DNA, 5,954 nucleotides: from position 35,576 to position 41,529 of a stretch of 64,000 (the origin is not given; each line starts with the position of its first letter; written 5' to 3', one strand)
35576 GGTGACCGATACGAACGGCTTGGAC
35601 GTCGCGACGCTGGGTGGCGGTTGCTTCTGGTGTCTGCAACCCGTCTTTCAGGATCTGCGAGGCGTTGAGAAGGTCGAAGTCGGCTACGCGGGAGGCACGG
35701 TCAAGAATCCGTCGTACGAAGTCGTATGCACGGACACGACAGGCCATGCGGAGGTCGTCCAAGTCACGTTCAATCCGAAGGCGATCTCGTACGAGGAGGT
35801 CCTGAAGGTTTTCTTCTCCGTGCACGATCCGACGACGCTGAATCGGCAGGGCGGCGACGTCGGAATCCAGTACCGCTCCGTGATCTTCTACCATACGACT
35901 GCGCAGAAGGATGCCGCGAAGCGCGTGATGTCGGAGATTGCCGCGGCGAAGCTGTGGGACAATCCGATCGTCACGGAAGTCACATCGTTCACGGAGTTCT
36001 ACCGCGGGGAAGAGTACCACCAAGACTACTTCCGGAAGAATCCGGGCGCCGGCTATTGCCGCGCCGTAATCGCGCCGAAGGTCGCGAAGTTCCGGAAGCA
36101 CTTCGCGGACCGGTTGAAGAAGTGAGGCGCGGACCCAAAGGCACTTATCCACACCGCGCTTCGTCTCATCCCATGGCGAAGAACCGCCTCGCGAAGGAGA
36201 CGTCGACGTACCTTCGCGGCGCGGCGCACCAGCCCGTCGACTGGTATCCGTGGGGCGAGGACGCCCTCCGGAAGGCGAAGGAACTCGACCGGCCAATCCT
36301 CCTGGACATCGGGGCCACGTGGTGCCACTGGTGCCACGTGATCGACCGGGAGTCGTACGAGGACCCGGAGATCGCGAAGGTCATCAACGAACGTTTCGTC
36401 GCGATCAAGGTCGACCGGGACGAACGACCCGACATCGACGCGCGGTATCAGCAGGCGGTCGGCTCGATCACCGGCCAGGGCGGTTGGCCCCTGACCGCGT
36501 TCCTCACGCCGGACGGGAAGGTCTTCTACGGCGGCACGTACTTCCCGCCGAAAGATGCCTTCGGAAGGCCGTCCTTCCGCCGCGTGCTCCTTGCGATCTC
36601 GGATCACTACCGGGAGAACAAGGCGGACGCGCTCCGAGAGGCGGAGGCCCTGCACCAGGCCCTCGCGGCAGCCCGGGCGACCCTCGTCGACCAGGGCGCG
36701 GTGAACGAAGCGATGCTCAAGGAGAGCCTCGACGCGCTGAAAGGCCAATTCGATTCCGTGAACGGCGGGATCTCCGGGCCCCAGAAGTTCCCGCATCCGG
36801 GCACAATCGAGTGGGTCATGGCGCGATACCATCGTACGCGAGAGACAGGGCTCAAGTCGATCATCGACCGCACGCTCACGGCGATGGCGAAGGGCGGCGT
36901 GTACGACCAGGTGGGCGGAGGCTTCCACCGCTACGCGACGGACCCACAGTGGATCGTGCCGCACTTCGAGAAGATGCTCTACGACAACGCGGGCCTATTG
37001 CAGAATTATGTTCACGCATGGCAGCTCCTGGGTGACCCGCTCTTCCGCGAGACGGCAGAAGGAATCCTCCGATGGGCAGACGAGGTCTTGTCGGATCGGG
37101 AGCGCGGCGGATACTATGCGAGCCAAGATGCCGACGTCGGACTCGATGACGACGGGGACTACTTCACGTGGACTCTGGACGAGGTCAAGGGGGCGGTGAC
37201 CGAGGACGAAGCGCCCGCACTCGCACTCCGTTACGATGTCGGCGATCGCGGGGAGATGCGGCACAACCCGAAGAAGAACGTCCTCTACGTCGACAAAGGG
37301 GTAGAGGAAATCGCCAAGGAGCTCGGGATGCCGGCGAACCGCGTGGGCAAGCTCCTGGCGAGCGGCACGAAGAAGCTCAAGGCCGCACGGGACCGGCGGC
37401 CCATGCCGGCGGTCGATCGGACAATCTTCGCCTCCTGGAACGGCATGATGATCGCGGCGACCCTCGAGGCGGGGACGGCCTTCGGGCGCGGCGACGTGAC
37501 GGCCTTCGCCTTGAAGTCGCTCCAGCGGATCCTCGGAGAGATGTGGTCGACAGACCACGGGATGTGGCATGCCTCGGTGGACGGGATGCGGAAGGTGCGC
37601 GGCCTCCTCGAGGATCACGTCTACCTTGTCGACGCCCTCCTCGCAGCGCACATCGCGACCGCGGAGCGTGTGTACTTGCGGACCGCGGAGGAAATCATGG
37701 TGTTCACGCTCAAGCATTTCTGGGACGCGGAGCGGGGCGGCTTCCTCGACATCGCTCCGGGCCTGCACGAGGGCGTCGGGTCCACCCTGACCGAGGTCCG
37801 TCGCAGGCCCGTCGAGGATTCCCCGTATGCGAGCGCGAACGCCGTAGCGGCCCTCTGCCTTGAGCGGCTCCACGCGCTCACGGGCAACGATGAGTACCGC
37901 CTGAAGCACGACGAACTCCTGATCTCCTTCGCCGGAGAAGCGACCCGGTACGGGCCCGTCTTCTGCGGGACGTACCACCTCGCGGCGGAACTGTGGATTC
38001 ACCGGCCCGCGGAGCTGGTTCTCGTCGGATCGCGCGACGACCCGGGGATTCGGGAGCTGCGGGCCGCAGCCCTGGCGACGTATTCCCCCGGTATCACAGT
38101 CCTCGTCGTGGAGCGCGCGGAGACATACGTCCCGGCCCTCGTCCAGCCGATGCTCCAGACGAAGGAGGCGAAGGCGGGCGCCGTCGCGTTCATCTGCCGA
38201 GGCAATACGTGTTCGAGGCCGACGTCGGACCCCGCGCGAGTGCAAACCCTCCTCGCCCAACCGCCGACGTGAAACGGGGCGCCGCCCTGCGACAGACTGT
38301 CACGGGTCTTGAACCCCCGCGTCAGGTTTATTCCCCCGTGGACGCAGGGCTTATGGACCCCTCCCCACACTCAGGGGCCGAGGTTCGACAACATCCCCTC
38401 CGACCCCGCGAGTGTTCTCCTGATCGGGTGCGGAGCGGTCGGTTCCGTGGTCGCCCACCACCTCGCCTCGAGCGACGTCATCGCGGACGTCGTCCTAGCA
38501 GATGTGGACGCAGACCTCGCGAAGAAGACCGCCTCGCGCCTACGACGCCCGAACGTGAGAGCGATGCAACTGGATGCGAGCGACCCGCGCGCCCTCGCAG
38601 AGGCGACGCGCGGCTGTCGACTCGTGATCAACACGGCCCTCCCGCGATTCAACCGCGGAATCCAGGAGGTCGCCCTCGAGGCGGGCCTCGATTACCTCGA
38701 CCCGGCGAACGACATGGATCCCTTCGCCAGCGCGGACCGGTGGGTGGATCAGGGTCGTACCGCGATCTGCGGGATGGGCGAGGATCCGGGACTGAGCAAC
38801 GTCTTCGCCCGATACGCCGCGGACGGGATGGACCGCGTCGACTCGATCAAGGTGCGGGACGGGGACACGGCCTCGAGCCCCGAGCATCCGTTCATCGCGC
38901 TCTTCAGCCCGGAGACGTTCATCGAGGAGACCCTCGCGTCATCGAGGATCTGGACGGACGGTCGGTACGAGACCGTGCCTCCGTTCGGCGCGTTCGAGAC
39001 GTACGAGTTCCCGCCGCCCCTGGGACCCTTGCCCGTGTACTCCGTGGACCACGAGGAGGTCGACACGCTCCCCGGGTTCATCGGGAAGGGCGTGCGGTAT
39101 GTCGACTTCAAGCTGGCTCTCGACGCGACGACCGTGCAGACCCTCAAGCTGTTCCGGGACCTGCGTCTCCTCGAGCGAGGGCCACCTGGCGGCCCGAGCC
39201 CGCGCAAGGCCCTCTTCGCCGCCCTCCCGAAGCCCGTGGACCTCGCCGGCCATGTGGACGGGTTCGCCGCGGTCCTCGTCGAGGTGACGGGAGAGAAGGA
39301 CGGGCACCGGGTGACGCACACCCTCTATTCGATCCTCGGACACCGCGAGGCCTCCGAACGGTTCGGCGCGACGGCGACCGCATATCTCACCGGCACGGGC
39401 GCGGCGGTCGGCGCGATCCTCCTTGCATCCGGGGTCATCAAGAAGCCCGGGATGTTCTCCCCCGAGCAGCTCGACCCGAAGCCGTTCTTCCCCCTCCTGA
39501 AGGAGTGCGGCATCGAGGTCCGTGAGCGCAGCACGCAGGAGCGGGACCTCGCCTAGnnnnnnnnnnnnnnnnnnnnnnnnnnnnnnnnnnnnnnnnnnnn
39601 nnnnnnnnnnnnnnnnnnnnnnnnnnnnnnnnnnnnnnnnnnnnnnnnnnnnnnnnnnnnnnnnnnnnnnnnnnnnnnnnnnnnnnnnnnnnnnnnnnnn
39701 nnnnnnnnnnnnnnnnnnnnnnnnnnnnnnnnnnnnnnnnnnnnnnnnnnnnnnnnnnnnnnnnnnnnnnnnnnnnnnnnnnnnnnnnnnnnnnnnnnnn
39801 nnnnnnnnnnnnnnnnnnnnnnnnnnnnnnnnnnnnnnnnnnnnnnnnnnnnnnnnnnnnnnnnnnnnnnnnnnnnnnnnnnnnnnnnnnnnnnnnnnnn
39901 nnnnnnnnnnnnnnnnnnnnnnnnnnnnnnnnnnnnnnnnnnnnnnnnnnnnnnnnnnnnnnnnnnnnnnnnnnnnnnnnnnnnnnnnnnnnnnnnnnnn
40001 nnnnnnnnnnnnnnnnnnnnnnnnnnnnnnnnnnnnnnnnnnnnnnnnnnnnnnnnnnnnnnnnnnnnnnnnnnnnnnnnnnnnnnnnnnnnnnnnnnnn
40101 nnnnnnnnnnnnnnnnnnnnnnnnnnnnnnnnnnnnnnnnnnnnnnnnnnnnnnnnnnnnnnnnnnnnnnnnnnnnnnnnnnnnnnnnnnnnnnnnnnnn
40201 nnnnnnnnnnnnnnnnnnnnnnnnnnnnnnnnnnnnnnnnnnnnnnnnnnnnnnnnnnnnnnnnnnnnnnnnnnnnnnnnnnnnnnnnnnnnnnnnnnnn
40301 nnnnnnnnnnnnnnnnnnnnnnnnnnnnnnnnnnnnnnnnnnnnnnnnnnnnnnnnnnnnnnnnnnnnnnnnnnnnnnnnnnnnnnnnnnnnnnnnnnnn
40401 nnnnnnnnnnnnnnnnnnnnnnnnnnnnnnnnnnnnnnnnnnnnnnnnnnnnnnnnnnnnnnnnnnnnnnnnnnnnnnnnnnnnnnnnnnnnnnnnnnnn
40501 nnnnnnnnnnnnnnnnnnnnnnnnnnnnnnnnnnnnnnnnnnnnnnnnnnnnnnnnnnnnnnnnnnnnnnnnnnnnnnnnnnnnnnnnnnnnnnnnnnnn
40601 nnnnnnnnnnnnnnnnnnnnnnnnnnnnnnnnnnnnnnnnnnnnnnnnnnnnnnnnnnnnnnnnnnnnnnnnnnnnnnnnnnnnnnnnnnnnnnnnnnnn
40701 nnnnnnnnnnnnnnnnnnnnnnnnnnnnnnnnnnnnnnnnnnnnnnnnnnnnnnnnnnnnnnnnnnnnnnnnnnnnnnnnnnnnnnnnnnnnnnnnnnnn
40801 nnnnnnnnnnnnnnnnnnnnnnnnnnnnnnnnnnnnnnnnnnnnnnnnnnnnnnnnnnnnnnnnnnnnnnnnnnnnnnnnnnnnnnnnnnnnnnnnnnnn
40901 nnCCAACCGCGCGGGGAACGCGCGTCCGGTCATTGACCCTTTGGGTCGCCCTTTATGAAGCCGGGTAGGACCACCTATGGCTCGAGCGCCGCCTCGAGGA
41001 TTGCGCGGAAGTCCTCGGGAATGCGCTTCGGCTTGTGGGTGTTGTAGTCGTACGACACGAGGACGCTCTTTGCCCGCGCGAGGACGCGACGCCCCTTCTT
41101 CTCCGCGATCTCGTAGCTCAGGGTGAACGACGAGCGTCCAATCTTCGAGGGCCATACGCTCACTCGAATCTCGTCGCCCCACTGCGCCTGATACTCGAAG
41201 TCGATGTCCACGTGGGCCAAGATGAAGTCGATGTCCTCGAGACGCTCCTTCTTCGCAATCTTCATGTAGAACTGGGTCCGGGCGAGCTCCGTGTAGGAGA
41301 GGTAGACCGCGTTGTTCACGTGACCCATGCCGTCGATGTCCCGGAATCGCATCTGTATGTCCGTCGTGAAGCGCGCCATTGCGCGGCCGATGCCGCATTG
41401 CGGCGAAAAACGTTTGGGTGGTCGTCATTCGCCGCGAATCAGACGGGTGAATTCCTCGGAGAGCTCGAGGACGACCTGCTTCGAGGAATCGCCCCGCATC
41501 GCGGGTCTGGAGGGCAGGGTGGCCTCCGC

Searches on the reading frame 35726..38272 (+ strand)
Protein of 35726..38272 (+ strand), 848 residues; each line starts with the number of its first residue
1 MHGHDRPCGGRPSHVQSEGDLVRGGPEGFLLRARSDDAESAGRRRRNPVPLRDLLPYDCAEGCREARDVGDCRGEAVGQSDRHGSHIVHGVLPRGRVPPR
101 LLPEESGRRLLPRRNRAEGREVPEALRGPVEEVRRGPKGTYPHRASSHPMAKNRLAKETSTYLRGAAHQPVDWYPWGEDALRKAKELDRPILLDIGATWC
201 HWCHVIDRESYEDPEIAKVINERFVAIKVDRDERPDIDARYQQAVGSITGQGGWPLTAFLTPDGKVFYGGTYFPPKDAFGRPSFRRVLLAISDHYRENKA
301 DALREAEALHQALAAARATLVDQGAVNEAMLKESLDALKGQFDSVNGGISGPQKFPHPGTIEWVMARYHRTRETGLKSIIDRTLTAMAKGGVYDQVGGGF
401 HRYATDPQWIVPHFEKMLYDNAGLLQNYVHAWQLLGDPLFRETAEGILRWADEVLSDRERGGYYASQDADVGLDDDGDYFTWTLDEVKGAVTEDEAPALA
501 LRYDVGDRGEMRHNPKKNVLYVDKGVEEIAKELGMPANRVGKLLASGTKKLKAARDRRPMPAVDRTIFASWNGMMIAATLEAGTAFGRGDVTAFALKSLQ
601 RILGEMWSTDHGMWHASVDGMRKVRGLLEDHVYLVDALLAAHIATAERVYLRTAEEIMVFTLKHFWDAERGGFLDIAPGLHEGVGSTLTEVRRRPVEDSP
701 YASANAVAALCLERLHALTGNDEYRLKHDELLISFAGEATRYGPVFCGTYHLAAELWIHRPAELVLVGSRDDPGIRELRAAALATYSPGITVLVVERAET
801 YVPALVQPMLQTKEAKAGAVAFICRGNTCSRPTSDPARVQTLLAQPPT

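Call 46: search_protein_families(library=pfam, proteins=[window:35726-38272:+], max_evalue=0.00001)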
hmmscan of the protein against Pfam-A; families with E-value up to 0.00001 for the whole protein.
window:35726-38272:+ (848 aa): 2 families
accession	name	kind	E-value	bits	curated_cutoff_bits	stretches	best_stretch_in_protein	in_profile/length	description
PF03190.21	Thioredox_DsbH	-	3.1e-68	229.3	27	1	152-313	1-162/163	Protein of unknown function, DUF255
PF13899.12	Thioredoxin_7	-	8.2e-14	51.9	27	1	172-262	1-83/83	Thioredoxin-like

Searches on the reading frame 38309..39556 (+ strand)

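Call 46: search_protein_families(library=pfam, proteins=[window:38309-39556:+], max_evalue=0.00001)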
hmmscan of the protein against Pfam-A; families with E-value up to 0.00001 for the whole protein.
window:38309-39556:+ (415 aa): 2 families
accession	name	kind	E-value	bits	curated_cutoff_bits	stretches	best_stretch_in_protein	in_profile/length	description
PF16653.10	Sacchrp_dh_C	-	6.7e-25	89.1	31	1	157-402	1-265/265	Saccharopine dehydrogenase C-terminal domain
PF03435.24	Sacchrp_dh_NADP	-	5.7e-20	72.4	25.1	1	36-153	1-129/129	Saccharopine dehydrogenase NADP binding domain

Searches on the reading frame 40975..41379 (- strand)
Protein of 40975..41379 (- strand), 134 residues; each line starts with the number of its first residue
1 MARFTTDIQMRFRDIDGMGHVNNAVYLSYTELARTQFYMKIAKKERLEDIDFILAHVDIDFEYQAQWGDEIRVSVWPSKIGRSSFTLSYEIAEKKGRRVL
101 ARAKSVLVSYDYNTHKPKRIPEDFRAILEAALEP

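Call 46: search_protein_families(library=pfam, proteins=[window:40975-41379:-], max_evalue=0.00001)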
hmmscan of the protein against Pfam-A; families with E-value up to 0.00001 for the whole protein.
window:40975-41379:- (134 aa): 4 families
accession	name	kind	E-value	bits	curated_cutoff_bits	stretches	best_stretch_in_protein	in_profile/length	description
PF13279.12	4HBT_2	-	2e-22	80.4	25.5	1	11-127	2-121/122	Thioesterase-like superfamily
PF03061.28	4HBT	-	4.3e-15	56.2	20.6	1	18-98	1-77/79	Thioesterase superfamily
PF01643.23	Acyl-ACP_TE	-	1.4e-09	38.2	23.7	1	6-127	6-130/131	Acyl-ACP thioesterase N-terminal domain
PF20791.3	Acyl-ACP_TE_C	-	9.8e-09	35.8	21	1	5-98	9-91/101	Acyl-ACP thioesterase C-terminal domain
